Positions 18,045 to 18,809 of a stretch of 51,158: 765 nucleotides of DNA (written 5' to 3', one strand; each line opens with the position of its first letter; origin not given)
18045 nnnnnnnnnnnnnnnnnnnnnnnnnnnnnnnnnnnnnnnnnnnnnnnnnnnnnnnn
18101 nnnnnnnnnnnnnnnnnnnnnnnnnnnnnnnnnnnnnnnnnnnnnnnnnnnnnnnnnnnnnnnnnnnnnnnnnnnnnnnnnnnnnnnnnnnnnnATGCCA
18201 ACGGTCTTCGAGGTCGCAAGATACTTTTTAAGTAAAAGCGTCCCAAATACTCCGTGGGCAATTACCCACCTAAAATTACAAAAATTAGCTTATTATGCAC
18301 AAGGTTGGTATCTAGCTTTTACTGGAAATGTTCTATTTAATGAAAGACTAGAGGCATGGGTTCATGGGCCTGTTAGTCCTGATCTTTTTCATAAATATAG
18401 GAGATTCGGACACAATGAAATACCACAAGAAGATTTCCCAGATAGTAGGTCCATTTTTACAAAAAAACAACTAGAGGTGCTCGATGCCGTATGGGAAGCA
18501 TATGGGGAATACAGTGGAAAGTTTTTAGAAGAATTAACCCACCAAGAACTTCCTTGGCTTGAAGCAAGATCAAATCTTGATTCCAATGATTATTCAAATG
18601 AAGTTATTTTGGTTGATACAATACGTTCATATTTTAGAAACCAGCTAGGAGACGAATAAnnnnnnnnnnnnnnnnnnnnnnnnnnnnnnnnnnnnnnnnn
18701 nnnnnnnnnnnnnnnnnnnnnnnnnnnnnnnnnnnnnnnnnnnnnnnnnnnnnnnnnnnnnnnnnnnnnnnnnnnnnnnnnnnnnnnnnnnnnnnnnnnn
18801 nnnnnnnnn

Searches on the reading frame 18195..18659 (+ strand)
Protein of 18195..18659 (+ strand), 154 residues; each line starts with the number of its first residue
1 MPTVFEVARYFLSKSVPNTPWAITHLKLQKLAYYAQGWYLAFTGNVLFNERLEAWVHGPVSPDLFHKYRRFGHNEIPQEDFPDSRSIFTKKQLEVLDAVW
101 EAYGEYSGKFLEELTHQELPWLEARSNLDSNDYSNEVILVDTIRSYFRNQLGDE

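Call 74: search_protein_families(library=pfam, proteins=[window:18195-18659:+], max_evalue=0.001)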
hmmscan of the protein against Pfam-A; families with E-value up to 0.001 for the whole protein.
window:18195-18659:+ (154 aa): 1 family
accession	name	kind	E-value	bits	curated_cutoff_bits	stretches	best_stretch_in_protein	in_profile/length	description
PF13274.11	SocA_Panacea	-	1.1e-22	81.5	25.7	1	28-121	1-112/113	Antitoxin SocA-like, Panacea domain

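Call 104: search_protein_families(library=padloc, proteins=[window:18195-18659:+], max_evalue=0.001)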
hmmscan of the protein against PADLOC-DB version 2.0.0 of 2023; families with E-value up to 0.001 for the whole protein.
window:18195-18659:+ (154 aa): 0 families
